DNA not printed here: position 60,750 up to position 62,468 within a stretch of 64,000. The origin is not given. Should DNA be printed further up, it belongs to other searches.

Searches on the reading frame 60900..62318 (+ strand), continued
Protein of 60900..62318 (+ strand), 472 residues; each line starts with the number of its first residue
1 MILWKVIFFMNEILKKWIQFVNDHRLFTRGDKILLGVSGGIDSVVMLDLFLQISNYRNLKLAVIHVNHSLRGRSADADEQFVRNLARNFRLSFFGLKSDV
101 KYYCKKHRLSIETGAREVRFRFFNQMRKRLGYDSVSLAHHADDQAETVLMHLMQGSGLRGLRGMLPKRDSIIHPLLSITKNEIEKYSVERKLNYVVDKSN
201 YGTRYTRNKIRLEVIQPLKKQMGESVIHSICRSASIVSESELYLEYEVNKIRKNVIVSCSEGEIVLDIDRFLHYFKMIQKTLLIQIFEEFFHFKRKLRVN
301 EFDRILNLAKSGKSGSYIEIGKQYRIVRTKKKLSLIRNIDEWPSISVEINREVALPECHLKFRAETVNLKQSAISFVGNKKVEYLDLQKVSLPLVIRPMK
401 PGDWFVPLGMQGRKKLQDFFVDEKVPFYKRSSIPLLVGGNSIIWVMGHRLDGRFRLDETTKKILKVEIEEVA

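Call 30: find_encoding_contigs(protein=P0026, flank=10000, max_places=3)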
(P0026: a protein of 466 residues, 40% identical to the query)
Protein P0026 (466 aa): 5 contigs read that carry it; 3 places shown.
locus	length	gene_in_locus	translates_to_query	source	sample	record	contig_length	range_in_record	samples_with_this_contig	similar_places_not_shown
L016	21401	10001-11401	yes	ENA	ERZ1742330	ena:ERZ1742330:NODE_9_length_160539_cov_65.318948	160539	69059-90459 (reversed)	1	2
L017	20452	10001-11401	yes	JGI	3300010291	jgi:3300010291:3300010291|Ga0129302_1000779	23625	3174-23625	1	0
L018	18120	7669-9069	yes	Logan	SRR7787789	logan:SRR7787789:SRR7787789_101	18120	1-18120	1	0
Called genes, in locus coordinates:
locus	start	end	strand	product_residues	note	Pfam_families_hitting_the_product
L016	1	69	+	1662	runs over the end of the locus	PF14871:GHL6 (faint), PF10096:DUF2334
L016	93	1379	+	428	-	PF13506:Glyco_transf_21, PF03142:Chitin_synth_2 (faint), PF00535:Glycos_transf_2, PF10111:Glyco_tranf_2_2, PF13641:Glyco_tranf_2_3, PF13632:Glyco_trans_2_3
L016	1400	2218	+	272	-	-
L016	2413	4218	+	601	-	-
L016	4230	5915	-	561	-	PF01019:G_glu_transpept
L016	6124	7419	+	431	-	PF01964:ThiC_Rad_SAM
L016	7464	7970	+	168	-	PF01327:Pep_deformylase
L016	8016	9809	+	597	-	PF05524:PEP-utilisers_N, PF00391:PEP-utilizers, PF02896:PEP-utilizers_C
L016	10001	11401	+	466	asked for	PF01171:ATP_bind_3, PF11734:TilS_C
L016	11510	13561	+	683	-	PF06480:FtsH_ext (weak), PF00004:AAA, PF07728:AAA_5 (faint), PF17862:AAA_lid_3, PF01434:Peptidase_M41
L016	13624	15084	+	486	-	PF23914:TPR_CcmH_CycH, PF14559:TPR_19, PF23914:TPR_CcmH_CycH (weak), PF13428:TPR_14 (weak), PF13424:TPR_12 (weak), PF13431:TPR_17 (weak), PF00515:TPR_1 (weak), PF07719:TPR_2 (weak), +11 more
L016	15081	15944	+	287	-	PF00809:Pterin_bind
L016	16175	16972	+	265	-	PF19293:CdaA_N, PF02457:DAC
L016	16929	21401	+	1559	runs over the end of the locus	PF01364:Peptidase_C25, PF13860:FlgD_ig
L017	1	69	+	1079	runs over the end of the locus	PF10096:DUF2334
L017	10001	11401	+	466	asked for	PF01171:ATP_bind_3, PF11734:TilS_C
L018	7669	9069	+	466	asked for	PF01171:ATP_bind_3, PF11734:TilS_C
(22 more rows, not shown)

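Call 31: find_encoding_contigs(protein=P0029, flank=10000, max_places=3)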
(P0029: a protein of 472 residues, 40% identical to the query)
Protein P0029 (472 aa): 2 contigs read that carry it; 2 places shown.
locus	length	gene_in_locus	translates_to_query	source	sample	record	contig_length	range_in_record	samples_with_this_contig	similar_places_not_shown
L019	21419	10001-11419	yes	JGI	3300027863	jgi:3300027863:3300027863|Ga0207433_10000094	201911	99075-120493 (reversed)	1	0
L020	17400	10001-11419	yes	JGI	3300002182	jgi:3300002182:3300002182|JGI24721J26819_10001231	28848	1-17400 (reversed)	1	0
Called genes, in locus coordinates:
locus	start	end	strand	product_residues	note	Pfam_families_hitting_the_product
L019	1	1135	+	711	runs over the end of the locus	PF01138:RNase_PH, PF03725:RNase_PH_C, PF03726:PNPase, PF01138:RNase_PH, PF00013:KH_1, PF00575:S1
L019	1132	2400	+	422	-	PF00675:Peptidase_M16, PF05193:Peptidase_M16_C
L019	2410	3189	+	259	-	PF01522:Polysacc_deac_1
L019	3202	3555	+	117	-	PF13411:MerR_1, PF00376:MerR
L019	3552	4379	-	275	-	PF00800:PDT, PF01842:ACT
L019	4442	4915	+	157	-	PF02590:SPOUT_MTase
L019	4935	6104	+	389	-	PF00817:IMS, PF11799:IMS_C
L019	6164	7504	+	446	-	PF01964:ThiC_Rad_SAM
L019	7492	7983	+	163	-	PF01327:Pep_deformylase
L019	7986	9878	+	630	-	PF05524:PEP-utilisers_N, PF00391:PEP-utilizers, PF02896:PEP-utilizers_C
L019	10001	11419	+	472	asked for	PF01171:ATP_bind_3, PF11734:TilS_C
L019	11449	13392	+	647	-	PF00004:AAA, PF07728:AAA_5 (faint), PF17862:AAA_lid_3, PF01434:Peptidase_M41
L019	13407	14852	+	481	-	PF13371:TPR_9 (faint), PF13424:TPR_12 (faint), PF13428:TPR_14 (faint), PF23914:TPR_CcmH_CycH (faint), PF14559:TPR_19 (weak), PF00515:TPR_1 (weak), PF07719:TPR_2 (weak), PF13432:TPR_16 (weak), +4 more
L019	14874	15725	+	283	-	PF00809:Pterin_bind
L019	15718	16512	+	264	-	PF19293:CdaA_N, PF02457:DAC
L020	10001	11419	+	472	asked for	PF01171:ATP_bind_3, PF11734:TilS_C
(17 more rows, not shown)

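Call 33: find_encoding_contigs(protein=P0055, flank=10000, max_places=3)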
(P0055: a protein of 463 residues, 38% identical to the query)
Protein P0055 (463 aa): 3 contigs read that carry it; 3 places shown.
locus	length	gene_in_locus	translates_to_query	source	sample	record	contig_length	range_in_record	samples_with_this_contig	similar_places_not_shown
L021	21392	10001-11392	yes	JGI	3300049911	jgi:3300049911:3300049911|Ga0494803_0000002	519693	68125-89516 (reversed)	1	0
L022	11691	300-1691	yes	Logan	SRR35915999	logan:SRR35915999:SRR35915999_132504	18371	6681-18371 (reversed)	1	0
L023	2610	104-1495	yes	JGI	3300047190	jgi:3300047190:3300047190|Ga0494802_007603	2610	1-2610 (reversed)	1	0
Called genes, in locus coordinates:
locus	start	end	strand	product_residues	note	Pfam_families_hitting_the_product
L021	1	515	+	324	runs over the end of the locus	PF00348:polyprenyl_synt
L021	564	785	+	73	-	-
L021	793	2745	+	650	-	-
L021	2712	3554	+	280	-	PF01940:DUF92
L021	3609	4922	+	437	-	PF03952:Enolase_N, PF00113:Enolase_C, PF13378:MR_MLE_C (weak)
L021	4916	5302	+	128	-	PF04977:DivIC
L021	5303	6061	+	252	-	PF11967:RecO_N, PF02565:RecO_C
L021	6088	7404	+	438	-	PF00587:tRNA-synt_2b, PF03129:HGTP_anticodon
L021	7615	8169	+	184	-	PF01814:Hemerythrin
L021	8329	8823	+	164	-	PF13420:Acetyltransf_4, PF00583:Acetyltransf_1, PF13673:Acetyltransf_10, PF13508:Acetyltransf_7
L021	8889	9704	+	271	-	PF13302:Acetyltransf_3, PF13420:Acetyltransf_4, PF00583:Acetyltransf_1, PF13523:Acetyltransf_8 (faint)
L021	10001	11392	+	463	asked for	PF01171:ATP_bind_3, PF11734:TilS_C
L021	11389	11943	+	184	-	PF00156:Pribosyltran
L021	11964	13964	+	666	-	PF06480:FtsH_ext, PF00004:AAA, PF07728:AAA_5 (faint), PF17862:AAA_lid_3, PF01434:Peptidase_M41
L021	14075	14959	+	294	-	PF00809:Pterin_bind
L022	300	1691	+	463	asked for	PF01171:ATP_bind_3, PF11734:TilS_C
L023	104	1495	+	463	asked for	PF01171:ATP_bind_3, PF11734:TilS_C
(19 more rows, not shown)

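Call 34: find_encoding_contigs(protein=P0040, flank=10000, max_places=3)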
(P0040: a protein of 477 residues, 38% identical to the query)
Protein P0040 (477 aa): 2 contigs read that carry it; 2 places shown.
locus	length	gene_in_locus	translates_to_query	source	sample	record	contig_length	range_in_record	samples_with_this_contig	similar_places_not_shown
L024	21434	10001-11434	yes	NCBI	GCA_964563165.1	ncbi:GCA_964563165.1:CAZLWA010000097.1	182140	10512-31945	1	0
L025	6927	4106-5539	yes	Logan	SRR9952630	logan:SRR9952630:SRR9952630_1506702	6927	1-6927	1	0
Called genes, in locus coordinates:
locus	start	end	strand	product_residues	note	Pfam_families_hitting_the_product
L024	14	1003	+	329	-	PF01368:DHH, PF02272:DHHA1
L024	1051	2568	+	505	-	PF02789:Peptidase_M17_N, PF00883:Peptidase_M17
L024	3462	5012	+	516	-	PF10150:RNase_E_G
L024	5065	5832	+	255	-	PF04055:Radical_SAM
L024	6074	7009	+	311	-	PF04389:Peptidase_M28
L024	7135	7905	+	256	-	PF00378:ECH_1, PF16113:ECH_2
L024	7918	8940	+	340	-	PF07584:BatA (faint), PF00092:VWA, PF13519:VWA_2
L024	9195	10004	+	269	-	PF00092:VWA, PF13519:VWA_2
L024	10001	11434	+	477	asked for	PF01171:ATP_bind_3, PF11734:TilS_C (faint)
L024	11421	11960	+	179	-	PF00156:Pribosyltran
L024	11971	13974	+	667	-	PF06480:FtsH_ext, PF00004:AAA, PF17862:AAA_lid_3, PF01434:Peptidase_M41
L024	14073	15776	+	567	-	PF07719:TPR_2 (faint), PF13432:TPR_16 (faint), PF13431:TPR_17 (faint), PF14559:TPR_19 (faint), PF21033:RMD1-3 (faint), PF00515:TPR_1 (faint), PF13414:TPR_11 (weak)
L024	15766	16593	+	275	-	PF00809:Pterin_bind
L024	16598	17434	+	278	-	PF19293:CdaA_N, PF02457:DAC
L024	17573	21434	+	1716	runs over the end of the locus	PF08126:Propeptide_C25, PF01364:Peptidase_C25, PF13860:FlgD_ig (weak)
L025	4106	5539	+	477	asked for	PF01171:ATP_bind_3, PF11734:TilS_C (faint)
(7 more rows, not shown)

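Call 60: find_homologous_proteins(query=L012:11500-13482:+, max_evalue=1e-50)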
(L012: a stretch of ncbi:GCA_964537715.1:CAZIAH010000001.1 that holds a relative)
Query L012:11500-13482:+ (660 aa): 8000 proteins with E <= 1e-50 among 8000 candidates; the best 120 are listed.
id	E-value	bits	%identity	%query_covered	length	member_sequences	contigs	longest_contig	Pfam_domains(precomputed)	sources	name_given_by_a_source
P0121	0.0e+0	1478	100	100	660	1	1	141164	PF06480.21,PF00004.36,PF05496.19,PF17862.8,PF01434.25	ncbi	-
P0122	0.0e+0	1194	80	99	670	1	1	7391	PF06480.21,PF00004.36,PF17862.8,PF01434.25,PF07728.21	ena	-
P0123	0.0e+0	1191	81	97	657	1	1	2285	PF06480.21,PF00004.36,PF17862.8,PF01434.25,PF07728.21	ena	-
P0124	0.0e+0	1191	78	100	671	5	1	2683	PF06480.21,PF00004.36,PF05496.19,PF17862.8,PF01434.25,PF07728.21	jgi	jgi:cell division protease FtsH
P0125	0.0e+0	1184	78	100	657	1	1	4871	PF06480.21,PF00004.36,PF17862.8,PF01434.25,PF07728.21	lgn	-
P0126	0.0e+0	1179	79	99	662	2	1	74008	PF06480.21,PF00004.36,PF17862.8,PF01434.25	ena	-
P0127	0.0e+0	1177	80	98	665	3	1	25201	PF06480.21,PF00004.36,PF17862.8,PF01434.25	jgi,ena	-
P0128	0.0e+0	1177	81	95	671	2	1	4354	PF06480.21,PF00004.36,PF17862.8,PF01434.25,PF07728.21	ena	-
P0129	0.0e+0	1170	79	99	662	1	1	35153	PF06480.21,PF00004.36,PF17862.8,PF01434.25,PF07728.21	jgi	-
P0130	0.0e+0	1165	79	94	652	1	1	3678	PF06480.21,PF00004.36,PF17862.8,PF01434.25,PF07728.21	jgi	jgi:cell division protease FtsH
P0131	0.0e+0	1162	78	99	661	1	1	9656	PF06480.21,PF00004.36,PF17862.8,PF01434.25,PF07728.21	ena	-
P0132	0.0e+0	1158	81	92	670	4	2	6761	PF06480.21,PF00004.36,PF17862.8,PF01434.25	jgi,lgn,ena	-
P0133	0.0e+0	1157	79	94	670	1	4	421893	PF06480.21,PF00004.36,PF17862.8,PF01434.25,PF07728.21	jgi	-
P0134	0.0e+0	1157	78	98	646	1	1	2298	PF06480.21,PF00004.36,PF17862.8,PF01434.25,PF07728.21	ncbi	-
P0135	0.0e+0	1154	79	95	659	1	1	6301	PF06480.21,PF00004.36,PF17862.8,PF01434.25,PF07728.21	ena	-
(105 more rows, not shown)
